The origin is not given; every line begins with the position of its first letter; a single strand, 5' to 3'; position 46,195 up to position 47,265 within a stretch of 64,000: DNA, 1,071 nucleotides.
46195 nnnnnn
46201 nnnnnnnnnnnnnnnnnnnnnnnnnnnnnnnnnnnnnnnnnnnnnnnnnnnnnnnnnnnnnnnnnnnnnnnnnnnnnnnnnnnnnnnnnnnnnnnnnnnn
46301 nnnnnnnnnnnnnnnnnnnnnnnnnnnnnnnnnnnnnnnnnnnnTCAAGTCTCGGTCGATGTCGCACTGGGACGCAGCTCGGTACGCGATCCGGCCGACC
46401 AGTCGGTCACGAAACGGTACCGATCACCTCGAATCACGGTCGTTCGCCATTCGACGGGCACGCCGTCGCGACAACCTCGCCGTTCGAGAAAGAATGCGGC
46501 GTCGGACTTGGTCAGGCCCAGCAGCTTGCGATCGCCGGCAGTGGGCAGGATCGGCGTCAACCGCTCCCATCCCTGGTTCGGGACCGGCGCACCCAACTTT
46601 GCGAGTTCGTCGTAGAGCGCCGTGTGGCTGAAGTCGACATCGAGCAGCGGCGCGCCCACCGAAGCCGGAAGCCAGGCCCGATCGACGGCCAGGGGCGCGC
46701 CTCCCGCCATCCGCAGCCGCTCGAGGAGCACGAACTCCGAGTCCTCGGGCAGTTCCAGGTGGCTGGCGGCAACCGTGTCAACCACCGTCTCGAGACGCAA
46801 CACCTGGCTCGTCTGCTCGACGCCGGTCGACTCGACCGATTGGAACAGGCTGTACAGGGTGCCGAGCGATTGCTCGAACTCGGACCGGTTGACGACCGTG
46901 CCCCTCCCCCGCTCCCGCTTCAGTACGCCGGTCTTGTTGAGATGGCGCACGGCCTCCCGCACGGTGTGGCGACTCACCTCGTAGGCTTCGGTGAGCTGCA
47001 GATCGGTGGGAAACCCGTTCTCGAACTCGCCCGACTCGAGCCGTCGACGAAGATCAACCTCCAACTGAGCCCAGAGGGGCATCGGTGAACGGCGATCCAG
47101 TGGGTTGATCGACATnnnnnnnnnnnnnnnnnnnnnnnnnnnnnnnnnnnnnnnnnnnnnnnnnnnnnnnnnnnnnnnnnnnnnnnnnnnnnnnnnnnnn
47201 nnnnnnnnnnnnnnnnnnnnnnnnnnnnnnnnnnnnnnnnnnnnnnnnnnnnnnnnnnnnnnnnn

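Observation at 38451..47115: A cst-like sulfide detoxification cluster with SulP in place of TauE and no recognisable persulfide-sensing repressor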

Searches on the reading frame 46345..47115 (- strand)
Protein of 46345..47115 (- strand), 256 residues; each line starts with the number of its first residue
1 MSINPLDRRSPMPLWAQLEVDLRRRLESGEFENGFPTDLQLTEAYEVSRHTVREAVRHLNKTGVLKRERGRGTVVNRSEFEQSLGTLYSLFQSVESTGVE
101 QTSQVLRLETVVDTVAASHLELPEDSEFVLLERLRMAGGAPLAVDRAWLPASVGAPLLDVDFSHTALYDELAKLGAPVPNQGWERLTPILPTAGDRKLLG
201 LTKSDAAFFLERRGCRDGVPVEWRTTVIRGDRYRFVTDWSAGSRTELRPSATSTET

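Call 31: search_solved_structures(query=window:46345-47115:-, max_evalue=0.00001)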
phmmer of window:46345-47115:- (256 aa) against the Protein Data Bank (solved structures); distinct sequences matched with E-value up to 0.00001: 9.
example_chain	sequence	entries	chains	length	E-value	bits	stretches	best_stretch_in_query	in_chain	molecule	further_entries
4u0v_A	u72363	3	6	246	4.9e-26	94.9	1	6-236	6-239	HTH-type transcriptional repressor YvoA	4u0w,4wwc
2wv0_A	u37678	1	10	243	5.7e-26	94.7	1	6-236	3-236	HTH-TYPE TRANSCRIPTIONAL REPRESSOR YVOA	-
9i0v_A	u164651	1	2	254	4.9e-22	81.8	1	35-237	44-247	HTH-type transcriptional repressor DasR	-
4zs8_A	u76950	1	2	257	5e-22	81.7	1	35-237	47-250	HTH-type transcriptional repressor DasR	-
2ra5_A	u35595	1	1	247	5.1e-19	71.9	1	6-235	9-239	Putative transcriptional regulator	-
3f8m_A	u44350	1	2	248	5.3e-17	65.3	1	19-237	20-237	GntR-family protein transcriptional regulator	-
4zsi_A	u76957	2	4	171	6.4e-14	55.2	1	87-237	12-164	HTH-type transcriptional repressor DasR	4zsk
4zsb_A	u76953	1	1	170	7.1e-14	55.1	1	87-237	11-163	HTH-type transcriptional repressor DasR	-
4u0y_A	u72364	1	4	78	1.1e-08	38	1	6-75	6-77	HTH-type transcriptional repressor YvoA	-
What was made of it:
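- On GntR family, HutC subfamily: NagR and DasR are the best PDB matches (call 31).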

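Call 35: find_homologous_proteins(query=window:46345-47115:-, max_evalue=1e-20)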
Query window:46345-47115:- (256 aa): 3700 proteins with E <= 1e-20 among 6330 candidates; the best 120 are listed.
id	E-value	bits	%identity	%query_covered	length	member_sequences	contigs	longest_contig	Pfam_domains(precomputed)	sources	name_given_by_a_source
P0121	5.5e-165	565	100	100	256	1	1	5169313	PF00392.28,PF07702.19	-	-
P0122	3.9e-151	519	94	98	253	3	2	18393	PF00392.28,PF07702.19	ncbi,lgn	-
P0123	6.7e-151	519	92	99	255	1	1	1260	PF00392.28,PF07702.19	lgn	-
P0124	1.0e-150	518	93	98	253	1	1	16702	PF00392.28,PF07702.19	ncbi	-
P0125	1.1e-150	518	93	99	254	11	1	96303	PF00392.28,PF07702.19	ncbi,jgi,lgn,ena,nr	ncbi:MAG: GntR family transcriptional regulator [Acidimicrobiia bacterium]|nr:GntR family transcript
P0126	1.9e-147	507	91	99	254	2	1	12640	PF00392.28,PF07702.19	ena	-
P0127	6.5e-147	506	91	98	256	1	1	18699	PF00392.28,PF07702.19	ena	-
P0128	5.2e-145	499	88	100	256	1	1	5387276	PF00392.28,PF07702.19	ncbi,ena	-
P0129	1.0e-144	498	87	100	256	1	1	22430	PF00392.28,PF07702.19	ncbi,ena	-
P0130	5.0e-142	490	86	100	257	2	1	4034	PF00392.28,PF07702.19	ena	-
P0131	2.9e-140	484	86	98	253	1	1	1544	PF00392.28,PF07702.19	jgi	jgi:GntR family transcriptional regulator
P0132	1.2e-139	482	84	98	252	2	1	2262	PF00392.28,PF07702.19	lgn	-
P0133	2.0e-139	481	86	98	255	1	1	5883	PF00392.28,PF07702.19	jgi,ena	-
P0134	1.0e-137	475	86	98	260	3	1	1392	PF00392.28,PF07702.19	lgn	-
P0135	3.4e-137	474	84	98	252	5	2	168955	PF00392.28,PF07702.19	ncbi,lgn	-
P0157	1.4e-128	446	77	98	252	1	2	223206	PF00392.28,PF07702.19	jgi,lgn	-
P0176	4.4e-127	441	79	98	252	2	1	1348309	PF00392.28,PF07702.19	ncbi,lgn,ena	-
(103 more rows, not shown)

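Call 36: find_encoding_contigs(protein=P0125, flank=10000, max_places=3)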
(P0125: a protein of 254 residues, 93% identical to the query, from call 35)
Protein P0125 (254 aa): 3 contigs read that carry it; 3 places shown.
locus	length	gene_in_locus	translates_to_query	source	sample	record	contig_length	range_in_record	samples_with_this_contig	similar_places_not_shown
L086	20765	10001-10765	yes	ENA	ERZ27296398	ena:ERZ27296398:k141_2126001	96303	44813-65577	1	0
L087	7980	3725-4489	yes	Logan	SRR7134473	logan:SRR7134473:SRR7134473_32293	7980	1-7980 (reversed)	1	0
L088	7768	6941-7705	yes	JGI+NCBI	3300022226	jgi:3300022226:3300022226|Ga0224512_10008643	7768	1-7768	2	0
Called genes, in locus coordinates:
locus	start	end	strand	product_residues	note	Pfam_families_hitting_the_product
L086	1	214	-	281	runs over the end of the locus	PF01061:ABC2_membrane, PF12698:ABC2_membrane_3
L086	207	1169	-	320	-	PF00005:ABC_tran, PF13304:AAA_21, PF27102:NodI_C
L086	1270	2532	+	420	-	PF02515:CoA_transf_3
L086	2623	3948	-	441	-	PF01266:DAO (faint), PF01593:Amino_oxidase, PF13450:NAD_binding_8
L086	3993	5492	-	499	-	PF04055:Radical_SAM, PF06969:HemN_C (weak)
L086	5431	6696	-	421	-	PF00202:Aminotran_3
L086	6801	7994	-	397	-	PF05201:GlutR_N, PF01488:Shikimate_DH, PF00745:GlutR_dimer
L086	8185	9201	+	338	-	PF00762:Ferrochelatase, PF01903:CbiX (faint)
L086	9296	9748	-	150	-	PF00581:Rhodanese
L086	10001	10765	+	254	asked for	PF00392:GntR, PF07702:UTRA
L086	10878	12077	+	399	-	PF00070:Pyr_redox (faint), PF07992:Pyr_redox_2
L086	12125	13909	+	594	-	PF00916:Sulfate_transp, PF01740:STAS, PF13466:STAS_2 (weak)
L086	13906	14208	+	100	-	PF00581:Rhodanese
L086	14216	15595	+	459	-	PF00753:Lactamase_B, PF00581:Rhodanese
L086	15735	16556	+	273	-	PF07819:PGAP1 (faint), PF00561:Abhydrolase_1 (weak)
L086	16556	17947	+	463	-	PF03007:WS_DGAT_cat, PF06974:WS_DGAT_C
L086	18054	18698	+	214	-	PF00440:TetR_N, PF17932:TetR_C_24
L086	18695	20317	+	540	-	PF03255:ACCA (weak), PF01039:Carboxyl_trans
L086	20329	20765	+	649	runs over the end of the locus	PF00289:Biotin_carb_N, PF02786:CPSase_L_D2, PF02222:ATP-grasp (weak), PF07478:Dala_Dala_lig_C, PF02785:Biotin_carb_C, PF00364:Biotin_lipoyl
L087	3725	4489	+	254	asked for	PF00392:GntR, PF07702:UTRA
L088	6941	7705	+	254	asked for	PF00392:GntR, PF07702:UTRA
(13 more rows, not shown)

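Call 37: find_encoding_contigs(protein=P0122, flank=10000, max_places=2)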
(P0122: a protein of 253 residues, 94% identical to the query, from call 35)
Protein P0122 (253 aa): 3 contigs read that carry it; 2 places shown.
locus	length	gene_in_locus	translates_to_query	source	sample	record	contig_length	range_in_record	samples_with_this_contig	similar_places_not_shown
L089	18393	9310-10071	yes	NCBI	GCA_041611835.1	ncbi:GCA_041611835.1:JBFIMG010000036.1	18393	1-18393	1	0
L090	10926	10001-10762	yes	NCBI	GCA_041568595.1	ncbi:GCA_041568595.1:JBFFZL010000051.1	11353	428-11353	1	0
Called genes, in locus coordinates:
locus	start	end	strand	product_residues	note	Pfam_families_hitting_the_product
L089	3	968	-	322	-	?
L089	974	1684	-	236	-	PF14512:TM1586_NiRdase (faint), PF00881:Nitroreductase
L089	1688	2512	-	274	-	PF01061:ABC2_membrane, PF12698:ABC2_membrane_3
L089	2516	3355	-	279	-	PF01061:ABC2_membrane, PF12698:ABC2_membrane_3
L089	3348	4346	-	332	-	PF00005:ABC_tran, PF13304:AAA_21, PF27102:NodI_C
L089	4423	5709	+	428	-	PF02515:CoA_transf_3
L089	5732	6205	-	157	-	PF06966:DUF1295, PF04191:PEMT, PF04140:ICMT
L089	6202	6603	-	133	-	PF00581:Rhodanese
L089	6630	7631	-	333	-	PF02322:Cyt_bd_oxida_II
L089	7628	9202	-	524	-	PF01654:Cyt_bd_oxida_I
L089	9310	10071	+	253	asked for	PF00392:GntR, PF07702:UTRA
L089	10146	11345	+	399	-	PF07992:Pyr_redox_2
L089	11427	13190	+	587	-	PF00916:Sulfate_transp, PF01740:STAS, PF13466:STAS_2 (weak)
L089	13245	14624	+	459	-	PF00753:Lactamase_B, PF00581:Rhodanese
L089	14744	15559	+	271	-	PF07819:PGAP1 (faint), PF00561:Abhydrolase_1 (faint)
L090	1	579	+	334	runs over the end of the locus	?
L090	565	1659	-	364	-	PF13489:Methyltransf_23 (weak), PF08241:Methyltransf_11, PF13649:Methyltransf_25, PF03167:UDG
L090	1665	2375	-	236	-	PF14512:TM1586_NiRdase (faint), PF00881:Nitroreductase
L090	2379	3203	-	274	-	PF01061:ABC2_membrane, PF12698:ABC2_membrane_3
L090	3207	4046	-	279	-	PF01061:ABC2_membrane, PF12698:ABC2_membrane_3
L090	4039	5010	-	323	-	PF00005:ABC_tran, PF13304:AAA_21, PF27102:NodI_C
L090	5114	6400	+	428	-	PF02515:CoA_transf_3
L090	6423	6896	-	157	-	PF06966:DUF1295, PF04191:PEMT, PF04140:ICMT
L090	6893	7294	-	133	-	PF00581:Rhodanese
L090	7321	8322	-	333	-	PF02322:Cyt_bd_oxida_II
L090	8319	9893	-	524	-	PF01654:Cyt_bd_oxida_I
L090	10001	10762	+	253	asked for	PF00392:GntR, PF07702:UTRA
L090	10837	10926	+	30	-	?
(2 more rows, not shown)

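Call 40: search_solved_structures(query=window:46345-47115:-, max_evalue=1e-15, show_alignments=4)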
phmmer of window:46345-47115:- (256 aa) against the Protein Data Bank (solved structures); distinct sequences matched with E-value up to 1e-15: 6.
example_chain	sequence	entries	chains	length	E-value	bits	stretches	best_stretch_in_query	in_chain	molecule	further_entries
4u0v_A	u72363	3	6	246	4.9e-26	94.9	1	6-236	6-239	HTH-type transcriptional repressor YvoA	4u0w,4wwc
2wv0_A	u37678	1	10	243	5.7e-26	94.7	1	6-236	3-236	HTH-TYPE TRANSCRIPTIONAL REPRESSOR YVOA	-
9i0v_A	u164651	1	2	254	4.9e-22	81.8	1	35-237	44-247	HTH-type transcriptional repressor DasR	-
4zs8_A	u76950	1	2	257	5e-22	81.7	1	35-237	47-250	HTH-type transcriptional repressor DasR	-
2ra5_A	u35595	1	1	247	5.1e-19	71.9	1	6-235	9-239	Putative transcriptional regulator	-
3f8m_A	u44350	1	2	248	5.3e-17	65.3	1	19-237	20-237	GntR-family protein transcriptional regulator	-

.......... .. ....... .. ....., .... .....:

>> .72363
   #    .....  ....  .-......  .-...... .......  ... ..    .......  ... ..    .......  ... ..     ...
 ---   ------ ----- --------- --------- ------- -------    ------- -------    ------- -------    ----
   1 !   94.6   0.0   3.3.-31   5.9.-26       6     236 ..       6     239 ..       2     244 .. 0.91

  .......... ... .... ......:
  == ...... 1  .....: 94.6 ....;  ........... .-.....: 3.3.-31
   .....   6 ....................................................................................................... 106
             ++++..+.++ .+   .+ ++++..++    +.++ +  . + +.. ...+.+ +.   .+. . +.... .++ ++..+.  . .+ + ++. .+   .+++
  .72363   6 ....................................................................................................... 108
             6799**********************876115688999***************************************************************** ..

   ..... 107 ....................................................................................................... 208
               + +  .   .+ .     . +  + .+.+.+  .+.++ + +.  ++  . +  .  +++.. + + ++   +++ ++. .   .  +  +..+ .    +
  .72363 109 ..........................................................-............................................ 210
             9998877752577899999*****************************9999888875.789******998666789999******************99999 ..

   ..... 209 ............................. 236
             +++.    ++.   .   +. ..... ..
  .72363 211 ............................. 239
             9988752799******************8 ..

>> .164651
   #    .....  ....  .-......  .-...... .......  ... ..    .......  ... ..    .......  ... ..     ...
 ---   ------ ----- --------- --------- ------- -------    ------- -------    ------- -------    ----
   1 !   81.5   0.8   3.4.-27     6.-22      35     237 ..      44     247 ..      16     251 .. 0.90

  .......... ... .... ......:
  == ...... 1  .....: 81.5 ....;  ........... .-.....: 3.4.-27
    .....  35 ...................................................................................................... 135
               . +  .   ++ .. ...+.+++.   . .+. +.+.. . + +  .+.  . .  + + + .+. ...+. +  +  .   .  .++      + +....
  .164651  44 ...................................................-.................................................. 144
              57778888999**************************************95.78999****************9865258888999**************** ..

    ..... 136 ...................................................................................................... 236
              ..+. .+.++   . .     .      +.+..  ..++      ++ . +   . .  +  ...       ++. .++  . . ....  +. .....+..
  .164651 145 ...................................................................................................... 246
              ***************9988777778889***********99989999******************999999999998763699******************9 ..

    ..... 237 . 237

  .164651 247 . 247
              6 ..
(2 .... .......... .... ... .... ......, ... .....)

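Call 58: find_encoding_contigs(protein=P0176, flank=8000, max_places=1)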
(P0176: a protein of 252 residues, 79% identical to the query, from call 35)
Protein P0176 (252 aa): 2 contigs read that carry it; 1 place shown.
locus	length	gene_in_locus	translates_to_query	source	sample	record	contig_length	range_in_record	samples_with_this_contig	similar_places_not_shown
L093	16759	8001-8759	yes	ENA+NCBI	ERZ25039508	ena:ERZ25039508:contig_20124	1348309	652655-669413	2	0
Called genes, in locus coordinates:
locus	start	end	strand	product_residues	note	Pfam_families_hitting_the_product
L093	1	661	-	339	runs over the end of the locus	PF01180:DHO_dh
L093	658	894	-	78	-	-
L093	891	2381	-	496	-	PF10371:EKR, PF00037:Fer4, PF12837:Fer4_6, PF12838:Fer4_7, PF13183:Fer4_8 (weak), PF13187:Fer4_9, PF13237:Fer4_10, PF13484:Fer4_16, +4 more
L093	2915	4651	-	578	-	PF12900:Pyridox_ox_2, PF01855:POR_N, PF17147:PFOR_II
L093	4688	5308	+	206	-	-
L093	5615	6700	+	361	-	PF00920:ILVD_EDD_N, PF24877:ILV_EDD_C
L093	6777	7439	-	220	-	PF03848:TehB (weak), PF08241:Methyltransf_11, PF13649:Methyltransf_25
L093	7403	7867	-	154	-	PF00581:Rhodanese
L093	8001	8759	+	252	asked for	PF00392:GntR, PF07702:UTRA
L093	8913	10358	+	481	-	PF12797:Fer4_2 (weak), PF12838:Fer4_7 (faint), PF13187:Fer4_9 (weak), PF13247:Fer4_11, PF25160:LdpA_Fe-S-bd (weak), PF00037:Fer4 (weak), PF12837:Fer4_6 (weak), PF03916:NrfD, +2 more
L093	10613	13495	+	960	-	PF04879:Molybdop_Fe4S4, PF00384:Molybdopterin, PF01568:Molydop_binding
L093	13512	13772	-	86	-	PF02583:Trns_repr_metal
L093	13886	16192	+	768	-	PF00916:Sulfate_transp, PF01740:STAS, PF13466:STAS_2 (weak), PF00484:Pro_CA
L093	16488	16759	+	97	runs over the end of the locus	PF11127:YgaP-like_TM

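Call 59: find_encoding_contigs(protein=P0157, flank=8000, max_places=1)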
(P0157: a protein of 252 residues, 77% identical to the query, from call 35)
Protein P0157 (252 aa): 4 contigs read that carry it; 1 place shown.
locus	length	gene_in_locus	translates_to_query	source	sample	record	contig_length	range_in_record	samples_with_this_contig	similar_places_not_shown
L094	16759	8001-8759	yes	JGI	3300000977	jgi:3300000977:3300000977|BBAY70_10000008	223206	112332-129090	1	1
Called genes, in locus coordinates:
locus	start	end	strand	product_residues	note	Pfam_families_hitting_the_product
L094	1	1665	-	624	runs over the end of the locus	PF00501:AMP-binding, PF23562:AMP-binding_C_3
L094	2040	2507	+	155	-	-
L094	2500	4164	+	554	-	PF00474:SSF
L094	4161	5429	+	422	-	PF06580:His_kinase, PF02518:HATPase_c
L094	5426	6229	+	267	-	PF00072:Response_reg, PF04397:LytTR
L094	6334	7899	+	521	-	PF00916:Sulfate_transp, PF01740:STAS, PF13466:STAS_2 (weak)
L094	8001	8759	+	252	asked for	PF00392:GntR, PF07702:UTRA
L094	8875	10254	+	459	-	PF00753:Lactamase_B, PF00581:Rhodanese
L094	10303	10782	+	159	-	PF04143:Sulf_transp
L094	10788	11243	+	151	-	PF20398:DUF6691, PF04143:Sulf_transp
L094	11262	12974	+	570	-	-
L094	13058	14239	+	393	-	PF12146:Hydrolase_4 (faint)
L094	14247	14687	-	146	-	PF00376:MerR, PF13411:MerR_1, PF09278:MerR-DNA-bind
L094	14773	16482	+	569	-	PF00355:Rieske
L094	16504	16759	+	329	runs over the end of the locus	PF00291:PALP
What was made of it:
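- Searching from GntR instead of SQR also leads to sulfur genes: CstB, SulP, YeeE/YedE and a Soe/Psr-like Mo enzyme (calls 58, 59). GntR orthologues also sit beside YeeE/YedE-type transporters and Mo oxidoreductases (calls 58, 59).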
